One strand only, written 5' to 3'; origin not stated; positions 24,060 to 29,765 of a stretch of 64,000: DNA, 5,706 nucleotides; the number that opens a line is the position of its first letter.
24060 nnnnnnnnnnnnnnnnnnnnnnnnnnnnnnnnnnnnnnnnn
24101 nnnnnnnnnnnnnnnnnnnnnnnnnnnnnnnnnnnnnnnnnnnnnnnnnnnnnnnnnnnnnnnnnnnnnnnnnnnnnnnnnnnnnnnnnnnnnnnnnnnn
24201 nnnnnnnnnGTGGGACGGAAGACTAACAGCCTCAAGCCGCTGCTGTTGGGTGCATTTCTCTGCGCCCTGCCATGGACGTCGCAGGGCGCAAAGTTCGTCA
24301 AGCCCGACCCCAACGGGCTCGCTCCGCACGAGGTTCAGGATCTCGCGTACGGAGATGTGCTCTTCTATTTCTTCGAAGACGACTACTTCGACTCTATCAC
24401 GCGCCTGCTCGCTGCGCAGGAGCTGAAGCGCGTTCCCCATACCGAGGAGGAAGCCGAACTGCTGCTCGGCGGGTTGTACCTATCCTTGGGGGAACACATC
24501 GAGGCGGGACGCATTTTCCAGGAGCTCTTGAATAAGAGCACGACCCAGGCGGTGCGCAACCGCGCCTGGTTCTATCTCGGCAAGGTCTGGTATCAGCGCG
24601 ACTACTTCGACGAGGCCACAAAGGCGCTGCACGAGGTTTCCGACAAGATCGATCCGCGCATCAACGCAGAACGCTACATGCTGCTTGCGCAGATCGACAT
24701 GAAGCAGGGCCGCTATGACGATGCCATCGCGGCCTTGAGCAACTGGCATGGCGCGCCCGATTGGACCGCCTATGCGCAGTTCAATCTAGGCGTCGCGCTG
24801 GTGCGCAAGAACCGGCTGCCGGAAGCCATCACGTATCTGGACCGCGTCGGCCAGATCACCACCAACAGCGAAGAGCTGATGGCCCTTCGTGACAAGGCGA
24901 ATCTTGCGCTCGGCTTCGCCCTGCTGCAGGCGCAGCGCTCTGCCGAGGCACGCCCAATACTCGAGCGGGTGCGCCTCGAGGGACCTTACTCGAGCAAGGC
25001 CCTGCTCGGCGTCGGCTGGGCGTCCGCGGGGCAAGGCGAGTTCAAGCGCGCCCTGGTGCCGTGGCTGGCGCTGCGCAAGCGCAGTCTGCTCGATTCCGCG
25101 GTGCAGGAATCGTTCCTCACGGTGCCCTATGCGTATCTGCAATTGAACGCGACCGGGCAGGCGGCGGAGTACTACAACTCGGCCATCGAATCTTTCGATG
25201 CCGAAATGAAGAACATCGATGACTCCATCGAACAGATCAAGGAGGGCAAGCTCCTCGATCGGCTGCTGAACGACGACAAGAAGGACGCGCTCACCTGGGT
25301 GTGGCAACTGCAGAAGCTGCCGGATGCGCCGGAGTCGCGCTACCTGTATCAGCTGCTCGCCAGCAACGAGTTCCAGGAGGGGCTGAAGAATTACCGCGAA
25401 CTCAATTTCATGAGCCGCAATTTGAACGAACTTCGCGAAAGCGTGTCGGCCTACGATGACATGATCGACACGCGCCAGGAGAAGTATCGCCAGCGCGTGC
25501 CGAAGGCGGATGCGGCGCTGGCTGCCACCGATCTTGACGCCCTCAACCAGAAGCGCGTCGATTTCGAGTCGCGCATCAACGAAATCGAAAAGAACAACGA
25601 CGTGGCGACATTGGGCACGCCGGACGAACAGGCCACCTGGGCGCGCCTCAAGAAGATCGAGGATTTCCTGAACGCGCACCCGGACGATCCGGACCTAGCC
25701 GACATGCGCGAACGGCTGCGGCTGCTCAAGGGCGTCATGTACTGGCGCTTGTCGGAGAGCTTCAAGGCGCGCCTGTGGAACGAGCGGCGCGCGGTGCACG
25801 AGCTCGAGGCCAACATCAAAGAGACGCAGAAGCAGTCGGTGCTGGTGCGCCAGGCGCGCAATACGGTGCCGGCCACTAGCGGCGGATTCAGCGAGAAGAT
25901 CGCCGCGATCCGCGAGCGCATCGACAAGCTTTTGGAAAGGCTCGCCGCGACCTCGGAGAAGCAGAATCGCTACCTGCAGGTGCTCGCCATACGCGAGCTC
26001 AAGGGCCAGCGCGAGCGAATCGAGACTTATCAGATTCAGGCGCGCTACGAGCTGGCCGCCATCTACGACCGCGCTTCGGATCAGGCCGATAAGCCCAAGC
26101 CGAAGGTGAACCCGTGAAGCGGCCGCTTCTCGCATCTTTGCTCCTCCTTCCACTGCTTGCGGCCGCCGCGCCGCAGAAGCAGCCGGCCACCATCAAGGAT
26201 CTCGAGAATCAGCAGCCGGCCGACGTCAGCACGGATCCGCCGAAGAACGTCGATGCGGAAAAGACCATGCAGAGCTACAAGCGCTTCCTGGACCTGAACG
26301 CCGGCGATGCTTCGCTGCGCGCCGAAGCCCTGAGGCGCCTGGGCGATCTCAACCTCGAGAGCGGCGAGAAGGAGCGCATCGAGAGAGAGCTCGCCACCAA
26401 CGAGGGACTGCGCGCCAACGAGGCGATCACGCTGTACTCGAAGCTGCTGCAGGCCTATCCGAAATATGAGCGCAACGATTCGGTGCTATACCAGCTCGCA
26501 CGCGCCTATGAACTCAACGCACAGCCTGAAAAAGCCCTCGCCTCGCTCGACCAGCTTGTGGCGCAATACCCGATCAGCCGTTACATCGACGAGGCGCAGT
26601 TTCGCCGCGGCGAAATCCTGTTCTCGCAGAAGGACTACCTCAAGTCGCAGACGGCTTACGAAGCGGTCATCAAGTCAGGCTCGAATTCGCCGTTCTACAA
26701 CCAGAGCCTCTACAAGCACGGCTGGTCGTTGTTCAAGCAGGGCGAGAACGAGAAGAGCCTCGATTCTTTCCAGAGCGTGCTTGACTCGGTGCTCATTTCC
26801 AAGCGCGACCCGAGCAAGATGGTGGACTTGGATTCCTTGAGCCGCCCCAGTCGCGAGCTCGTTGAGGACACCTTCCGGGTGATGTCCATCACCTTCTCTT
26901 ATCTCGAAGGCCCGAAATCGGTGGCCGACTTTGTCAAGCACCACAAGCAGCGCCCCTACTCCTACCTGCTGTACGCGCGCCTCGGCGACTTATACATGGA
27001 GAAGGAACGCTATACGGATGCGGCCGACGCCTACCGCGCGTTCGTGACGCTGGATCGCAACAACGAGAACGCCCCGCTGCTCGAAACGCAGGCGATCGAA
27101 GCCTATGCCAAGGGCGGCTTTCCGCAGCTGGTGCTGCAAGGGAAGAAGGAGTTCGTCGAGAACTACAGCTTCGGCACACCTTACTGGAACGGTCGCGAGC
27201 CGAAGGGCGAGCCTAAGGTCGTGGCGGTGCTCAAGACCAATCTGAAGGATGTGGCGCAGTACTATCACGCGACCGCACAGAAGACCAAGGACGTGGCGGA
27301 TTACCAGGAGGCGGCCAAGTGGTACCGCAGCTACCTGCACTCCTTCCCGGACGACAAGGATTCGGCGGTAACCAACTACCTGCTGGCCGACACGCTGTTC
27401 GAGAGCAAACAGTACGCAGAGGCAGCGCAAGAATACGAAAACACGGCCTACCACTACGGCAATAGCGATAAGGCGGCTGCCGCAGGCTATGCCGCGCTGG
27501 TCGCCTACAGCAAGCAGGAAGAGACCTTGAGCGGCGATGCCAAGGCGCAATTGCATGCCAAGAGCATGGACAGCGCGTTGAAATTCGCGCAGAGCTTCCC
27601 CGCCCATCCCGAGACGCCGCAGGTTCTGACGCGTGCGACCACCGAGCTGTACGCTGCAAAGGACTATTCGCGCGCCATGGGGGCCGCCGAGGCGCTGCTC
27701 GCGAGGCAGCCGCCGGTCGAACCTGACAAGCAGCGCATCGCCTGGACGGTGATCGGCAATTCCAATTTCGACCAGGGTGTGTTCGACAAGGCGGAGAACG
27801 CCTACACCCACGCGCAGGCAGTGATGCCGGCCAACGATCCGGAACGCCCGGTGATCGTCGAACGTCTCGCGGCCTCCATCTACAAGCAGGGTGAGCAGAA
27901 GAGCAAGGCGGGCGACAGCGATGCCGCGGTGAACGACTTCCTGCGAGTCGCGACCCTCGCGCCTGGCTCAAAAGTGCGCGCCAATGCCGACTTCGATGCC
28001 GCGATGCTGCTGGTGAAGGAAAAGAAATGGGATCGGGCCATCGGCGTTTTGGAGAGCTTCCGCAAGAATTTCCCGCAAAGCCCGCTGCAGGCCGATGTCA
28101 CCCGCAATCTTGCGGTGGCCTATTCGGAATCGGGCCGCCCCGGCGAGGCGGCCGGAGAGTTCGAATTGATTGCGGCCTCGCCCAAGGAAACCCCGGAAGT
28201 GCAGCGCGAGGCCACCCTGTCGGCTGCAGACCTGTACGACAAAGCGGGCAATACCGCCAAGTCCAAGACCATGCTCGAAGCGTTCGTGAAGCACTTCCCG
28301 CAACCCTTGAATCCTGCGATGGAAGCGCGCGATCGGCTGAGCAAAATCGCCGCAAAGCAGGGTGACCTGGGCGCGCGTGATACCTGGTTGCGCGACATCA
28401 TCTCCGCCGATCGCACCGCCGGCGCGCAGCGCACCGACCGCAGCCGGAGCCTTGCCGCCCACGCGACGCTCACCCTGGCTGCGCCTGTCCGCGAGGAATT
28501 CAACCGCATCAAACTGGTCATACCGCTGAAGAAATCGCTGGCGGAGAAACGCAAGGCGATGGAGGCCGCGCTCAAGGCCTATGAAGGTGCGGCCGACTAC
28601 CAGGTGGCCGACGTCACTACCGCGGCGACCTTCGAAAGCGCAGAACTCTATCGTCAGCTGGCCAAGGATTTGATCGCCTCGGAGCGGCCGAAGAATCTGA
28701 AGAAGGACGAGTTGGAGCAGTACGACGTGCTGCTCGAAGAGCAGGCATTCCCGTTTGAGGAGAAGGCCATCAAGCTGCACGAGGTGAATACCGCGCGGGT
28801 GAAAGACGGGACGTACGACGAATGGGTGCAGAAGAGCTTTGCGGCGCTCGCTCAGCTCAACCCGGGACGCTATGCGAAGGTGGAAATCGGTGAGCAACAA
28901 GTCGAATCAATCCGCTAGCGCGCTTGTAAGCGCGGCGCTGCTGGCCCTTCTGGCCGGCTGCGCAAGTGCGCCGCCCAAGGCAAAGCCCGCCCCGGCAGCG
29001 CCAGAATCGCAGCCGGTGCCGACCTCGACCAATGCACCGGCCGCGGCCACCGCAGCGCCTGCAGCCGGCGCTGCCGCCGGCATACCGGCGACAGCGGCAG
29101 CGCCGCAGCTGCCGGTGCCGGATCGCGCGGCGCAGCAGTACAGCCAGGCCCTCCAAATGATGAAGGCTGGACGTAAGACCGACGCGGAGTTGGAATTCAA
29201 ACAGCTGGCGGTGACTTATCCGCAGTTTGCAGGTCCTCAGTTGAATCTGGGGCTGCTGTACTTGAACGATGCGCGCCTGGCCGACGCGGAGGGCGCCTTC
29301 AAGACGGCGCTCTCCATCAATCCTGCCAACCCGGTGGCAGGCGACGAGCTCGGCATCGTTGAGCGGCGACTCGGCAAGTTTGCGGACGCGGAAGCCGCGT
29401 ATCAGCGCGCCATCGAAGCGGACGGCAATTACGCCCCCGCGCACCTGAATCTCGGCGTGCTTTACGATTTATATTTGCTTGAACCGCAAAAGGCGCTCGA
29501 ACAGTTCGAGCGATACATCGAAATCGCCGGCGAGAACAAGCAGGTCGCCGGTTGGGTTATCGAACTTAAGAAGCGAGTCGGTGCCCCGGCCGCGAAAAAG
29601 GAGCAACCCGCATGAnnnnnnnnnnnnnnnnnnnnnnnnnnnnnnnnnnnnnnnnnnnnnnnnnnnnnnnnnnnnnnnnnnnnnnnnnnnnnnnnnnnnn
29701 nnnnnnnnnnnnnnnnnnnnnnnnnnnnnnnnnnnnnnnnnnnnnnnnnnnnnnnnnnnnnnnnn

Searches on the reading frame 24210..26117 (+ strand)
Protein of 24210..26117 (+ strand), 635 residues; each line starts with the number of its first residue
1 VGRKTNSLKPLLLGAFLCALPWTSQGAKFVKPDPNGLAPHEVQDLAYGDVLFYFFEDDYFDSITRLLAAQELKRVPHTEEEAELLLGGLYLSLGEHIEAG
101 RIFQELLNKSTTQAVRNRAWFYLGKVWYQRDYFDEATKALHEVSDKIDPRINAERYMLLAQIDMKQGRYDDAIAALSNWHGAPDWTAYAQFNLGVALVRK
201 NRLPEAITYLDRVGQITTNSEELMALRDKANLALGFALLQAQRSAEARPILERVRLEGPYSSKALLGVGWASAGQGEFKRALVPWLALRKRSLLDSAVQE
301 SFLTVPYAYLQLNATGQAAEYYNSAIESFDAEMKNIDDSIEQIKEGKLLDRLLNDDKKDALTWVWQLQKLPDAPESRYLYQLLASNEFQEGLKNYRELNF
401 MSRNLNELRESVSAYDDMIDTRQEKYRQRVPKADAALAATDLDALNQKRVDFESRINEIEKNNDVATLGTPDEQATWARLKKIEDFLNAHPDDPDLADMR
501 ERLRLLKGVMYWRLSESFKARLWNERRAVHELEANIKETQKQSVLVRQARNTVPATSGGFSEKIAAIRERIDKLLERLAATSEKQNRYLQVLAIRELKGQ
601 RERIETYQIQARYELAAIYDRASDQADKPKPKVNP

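Call 8: search_protein_families(library=pfam, proteins=[window:24210-26117:+], max_evalue=0.01)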
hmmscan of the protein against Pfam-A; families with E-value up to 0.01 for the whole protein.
window:24210-26117:+ (635 aa): 14 families
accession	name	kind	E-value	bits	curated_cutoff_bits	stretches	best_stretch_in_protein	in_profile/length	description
PF07719.23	TPR_2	-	4.1e-12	45.7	27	0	153-176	1-24/34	Tetratricopeptide repeat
PF13432.12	TPR_16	-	3.6e-08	34.1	32.7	2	159-212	3-56/65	Tetratricopeptide repeat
PF14559.12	TPR_19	-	3.7e-08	34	25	1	133-177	7-49/68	Tetratricopeptide repeat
PF13424.12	TPR_12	-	1.2e-06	29.1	30.1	1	158-212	8-70/77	Tetratricopeptide repeat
PF13181.12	TPR_8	-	9.3e-06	25.9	25.7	0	153-176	1-24/34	Tetratricopeptide repeat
PF12895.13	ANAPC3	-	1.4e-05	25.7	27.2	0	117-177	23-80/82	Anaphase-promoting complex, cyclosome, subunit 3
PF00515.34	TPR_1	-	1.8e-05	24.8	27.8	0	187-212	1-26/34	Tetratricopeptide repeat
PF21545.3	T7SS_EccA1_N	-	6.8e-05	22.7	27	0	163-255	109-232/272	T7SS, ESX-1 secretion system protein EccA1, N-terminal domain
PF13428.12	TPR_14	-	8.8e-05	23.3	23.5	0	230-266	3-39/44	Tetratricopeptide repeat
PF09976.15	TPR_21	-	0.00012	22.4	25.5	1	99-208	58-167/193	Tetratricopeptide repeat-like domain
PF13174.12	TPR_6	-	0.00028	21.8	26.3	0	188-213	1-26/33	Tetratricopeptide repeat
PF13374.12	TPR_10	-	0.0013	19.1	27.5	0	191-213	6-28/42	Tetratricopeptide repeat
PF07721.20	TPR_4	-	0.007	17.3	27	0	232-253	5-26/26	Tetratricopeptide repeat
PF25060.1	ARM_TT21_2nd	-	0.0085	16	27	0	118-167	223-270/270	Tetratricopeptide repeat protein 21 second ARM domain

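Call 27: search_protein_families(library=ncbifam, proteins=[window:24210-26117:+], max_evalue=0.001)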
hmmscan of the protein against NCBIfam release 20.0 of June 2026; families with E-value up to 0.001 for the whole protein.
window:24210-26117:+ (635 aa): 8 families
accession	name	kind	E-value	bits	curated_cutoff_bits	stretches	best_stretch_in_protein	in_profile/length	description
NF040959.1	MamA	equivalog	9.5e-13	48.1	200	1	146-282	30-159/204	magnetosome protein MamA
TIGR02795.1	tol_pal_ybgF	equivalog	5.9e-11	43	90.1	1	158-264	7-112/119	tol-pal system protein YbgF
TIGR02917.1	PEP_TPR_lipo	equivalog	8.9e-10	37.1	312.2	1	119-220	297-396/899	XrtA/PEP-CTERM system TPR-repeat protein PrsT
NF052415.1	T3SS_chap_SctY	equivalog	6.8e-06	26.6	70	0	84-177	10-101/106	type III secretion apparatus assembly chaperone SctY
NF047481.1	lipo_LIC12587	subfamily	1.7e-05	24.3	200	1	71-177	46-154/213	LIC12587 family lipoprotein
NF008756.0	PRK11788.1-4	equivalog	2.2e-05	23.7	474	0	70-172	65-160/389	lipopolysaccharide assembly protein LapB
TIGR02552.1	LcrH_SycD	equivalog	8.2e-05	22.3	104.8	0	155-234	53-133/136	SycD/LcrH family type III secretion system chaperone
NF033762.1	social_mot_Tgl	equivalog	0.0004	19.8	225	0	134-278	83-220/252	social motility TPR repeat lipoprotein Tgl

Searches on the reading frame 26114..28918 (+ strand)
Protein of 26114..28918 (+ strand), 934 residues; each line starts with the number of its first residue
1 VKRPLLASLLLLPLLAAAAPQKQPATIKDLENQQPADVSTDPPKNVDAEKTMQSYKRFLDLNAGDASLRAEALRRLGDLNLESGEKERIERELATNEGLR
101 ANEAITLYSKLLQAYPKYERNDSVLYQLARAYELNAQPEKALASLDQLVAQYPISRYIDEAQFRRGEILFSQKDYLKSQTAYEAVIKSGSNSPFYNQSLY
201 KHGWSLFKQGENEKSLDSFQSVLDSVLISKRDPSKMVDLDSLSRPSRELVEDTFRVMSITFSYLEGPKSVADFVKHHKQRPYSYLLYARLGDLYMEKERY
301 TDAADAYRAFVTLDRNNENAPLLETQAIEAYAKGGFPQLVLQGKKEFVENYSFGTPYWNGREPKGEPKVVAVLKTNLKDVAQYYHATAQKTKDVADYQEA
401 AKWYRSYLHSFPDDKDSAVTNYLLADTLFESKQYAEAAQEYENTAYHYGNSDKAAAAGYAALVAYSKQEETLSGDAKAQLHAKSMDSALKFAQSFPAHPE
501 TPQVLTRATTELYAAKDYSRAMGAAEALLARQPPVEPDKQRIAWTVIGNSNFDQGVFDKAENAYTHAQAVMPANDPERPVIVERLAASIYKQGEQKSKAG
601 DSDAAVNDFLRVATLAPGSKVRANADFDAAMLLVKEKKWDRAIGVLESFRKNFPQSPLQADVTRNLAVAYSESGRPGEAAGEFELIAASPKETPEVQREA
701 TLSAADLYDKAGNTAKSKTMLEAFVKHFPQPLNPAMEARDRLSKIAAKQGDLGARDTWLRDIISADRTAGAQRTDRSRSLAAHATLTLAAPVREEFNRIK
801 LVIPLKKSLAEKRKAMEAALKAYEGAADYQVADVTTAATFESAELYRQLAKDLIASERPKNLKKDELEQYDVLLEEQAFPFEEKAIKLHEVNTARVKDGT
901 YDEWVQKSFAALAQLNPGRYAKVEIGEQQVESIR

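Call 8: search_protein_families(library=pfam, proteins=[window:26114-28918:+], max_evalue=0.01)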
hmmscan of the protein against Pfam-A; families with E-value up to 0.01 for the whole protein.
window:26114-28918:+ (934 aa): 14 families
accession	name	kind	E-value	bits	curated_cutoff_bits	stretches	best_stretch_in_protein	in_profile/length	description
PF13174.12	TPR_6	-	1.3e-28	98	26.3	1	124-153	2-31/33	Tetratricopeptide repeat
PF13432.12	TPR_16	-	9.6e-24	83.9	32.7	2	628-690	2-62/65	Tetratricopeptide repeat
PF07719.23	TPR_2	-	4.4e-18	64.3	27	1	286-317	3-34/34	Tetratricopeptide repeat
PF13424.12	TPR_12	-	3e-13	50.2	30.1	0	101-151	19-74/77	Tetratricopeptide repeat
PF14559.12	TPR_19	-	3.1e-13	50.3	25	1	101-153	7-56/68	Tetratricopeptide repeat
PF13428.12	TPR_14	-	1.3e-12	47.5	23.5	0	124-154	3-33/44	Tetratricopeptide repeat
PF13181.12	TPR_8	-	1.3e-10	41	25.7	1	286-317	3-34/34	Tetratricopeptide repeat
PF13525.12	YfiO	-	2.3e-10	41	25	2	102-176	22-96/203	Outer membrane lipoprotein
PF00515.34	TPR_1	-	4e-09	36.4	27.8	0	286-317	3-34/34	Tetratricopeptide repeat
PF13176.12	TPR_7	-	3.6e-08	33.3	27.9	0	287-319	2-34/36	Tetratricopeptide repeat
PF13431.12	TPR_17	-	2.7e-05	24.5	24.4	0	117-142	8-33/34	Tetratricopeptide repeat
PF24575.1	TPR_Slam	-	8.3e-05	23.4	35.2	0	385-440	51-103/104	Surface lipoprotein assembly modifier, N-terminal TPR repeats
PF12895.13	ANAPC3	-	0.00028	21.5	27.2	0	396-454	4-58/82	Anaphase-promoting complex, cyclosome, subunit 3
PF09976.15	TPR_21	-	0.006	16.8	25.5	0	122-191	39-108/193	Tetratricopeptide repeat-like domain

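Call 27: search_protein_families(library=ncbifam, proteins=[window:26114-28918:+], max_evalue=0.001)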
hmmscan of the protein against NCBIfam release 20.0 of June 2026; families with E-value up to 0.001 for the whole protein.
window:26114-28918:+ (934 aa): 7 families
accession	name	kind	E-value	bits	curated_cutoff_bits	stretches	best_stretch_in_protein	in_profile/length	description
TIGR02795.1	tol_pal_ybgF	equivalog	2.2e-35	121.8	90.1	4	624-731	3-109/119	tol-pal system protein YbgF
TIGR03302.1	OM_YfiO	subfamily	3.3e-23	82.4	81.4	2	582-669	29-116/239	outer membrane protein assembly factor BamD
NF008068.0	PRK10803.1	equivalog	7.3e-16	58.9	383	2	592-743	111-261/263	cell division protein CpoB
NF052312.1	T9SS_PorW_SprE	equivalog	7.4e-12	44.7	250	1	102-157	563-618/716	type IX secretion system periplasmic lipoprotein PorW/SprE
TIGR02917.1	PEP_TPR_lipo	equivalog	1.3e-10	39.9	312.2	0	548-828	370-629/899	XrtA/PEP-CTERM system TPR-repeat protein PrsT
NF033920.0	C39_PA2778_fam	equivalog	4.7e-07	29.5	150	0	658-772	115-226/255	PA2778 family cysteine peptidase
NF052415.1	T3SS_chap_SctY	equivalog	0.00011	22.6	70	0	630-726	13-105/106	type III secretion apparatus assembly chaperone SctY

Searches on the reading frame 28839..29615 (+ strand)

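Call 8: search_protein_families(library=pfam, proteins=[window:28839-29615:+], max_evalue=0.01)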
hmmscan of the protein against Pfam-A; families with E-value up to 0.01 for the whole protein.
window:28839-29615:+ (258 aa): 12 families
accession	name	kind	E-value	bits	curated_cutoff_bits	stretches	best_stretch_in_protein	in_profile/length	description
PF00515.34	TPR_1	-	8.3e-10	38.5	27.8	1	171-198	7-34/34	Tetratricopeptide repeat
PF07719.23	TPR_2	-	8.4e-10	38.5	27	2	170-197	6-33/34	Tetratricopeptide repeat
PF13428.12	TPR_14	-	4.9e-09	36.4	23.5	1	169-207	5-43/44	Tetratricopeptide repeat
PF13431.12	TPR_17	-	1.1e-08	35.1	24.4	1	187-210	1-24/34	Tetratricopeptide repeat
PF13424.12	TPR_12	-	2.7e-07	31.1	30.1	1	170-230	8-75/77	Tetratricopeptide repeat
PF13414.12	TPR_11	-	6.4e-07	29.4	26.8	1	175-209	4-38/42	TPR repeat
PF13181.12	TPR_8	-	9.6e-07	28.9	25.7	0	135-164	5-34/34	Tetratricopeptide repeat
PF13432.12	TPR_16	-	1.3e-06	29.2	32.7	2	171-226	3-57/65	Tetratricopeptide repeat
PF24575.1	TPR_Slam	-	5.5e-06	27.2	35.2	1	90-154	40-104/104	Surface lipoprotein assembly modifier, N-terminal TPR repeats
PF13371.12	TPR_9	-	0.00068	20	35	0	139-196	3-60/73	Tetratricopeptide repeat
PF14559.12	TPR_19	-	0.0013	19.5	25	0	179-210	5-36/68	Tetratricopeptide repeat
PF13174.12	TPR_6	-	0.0021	19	26.3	0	171-193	6-28/33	Tetratricopeptide repeat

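Call 27: search_protein_families(library=ncbifam, proteins=[window:28839-29615:+], max_evalue=0.001)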
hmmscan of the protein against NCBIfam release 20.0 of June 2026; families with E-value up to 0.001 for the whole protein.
window:28839-29615:+ (258 aa): 11 families
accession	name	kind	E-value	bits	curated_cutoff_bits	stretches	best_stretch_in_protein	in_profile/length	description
NF033758.1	gliding_GltE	equivalog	1.5e-12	47.2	225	2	105-233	230-358/411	adventurous gliding motility TPR repeat lipoprotein GltE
TIGR02917.1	PEP_TPR_lipo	equivalog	4.1e-09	34.9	312.2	1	104-221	438-554/899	XrtA/PEP-CTERM system TPR-repeat protein PrsT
NF040959.1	MamA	equivalog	6e-09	35.6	200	1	97-234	37-173/204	magnetosome protein MamA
TIGR02521.1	type_IV_pilW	equivalog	8.4e-09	35.3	154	1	133-227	33-126/234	type IV pilus biogenesis/stability protein PilW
TIGR02552.1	LcrH_SycD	equivalog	3.7e-08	33.2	104.8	1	98-196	19-117/136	SycD/LcrH family type III secretion system chaperone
NF033762.1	social_mot_Tgl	equivalog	1.6e-07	30.9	225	1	170-230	36-96/252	social motility TPR repeat lipoprotein Tgl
TIGR02795.1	tol_pal_ybgF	equivalog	8.6e-07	29.6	90.1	1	98-192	3-103/119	tol-pal system protein YbgF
NF033920.0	C39_PA2778_fam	equivalog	9.4e-06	25.2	150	1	90-194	149-253/255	PA2778 family cysteine peptidase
TIGR04510.1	mod_pep_cyc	subfamily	0.00014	20.6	400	1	110-199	480-570/814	putative peptide modification system cyclase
TIGR03302.1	OM_YfiO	subfamily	0.00036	20.1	81.4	0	92-165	27-104/239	outer membrane protein assembly factor BamD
NF008391.2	PRK11189.1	equivalog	0.00094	18.7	250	0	151-228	85-161/297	lipoprotein NlpI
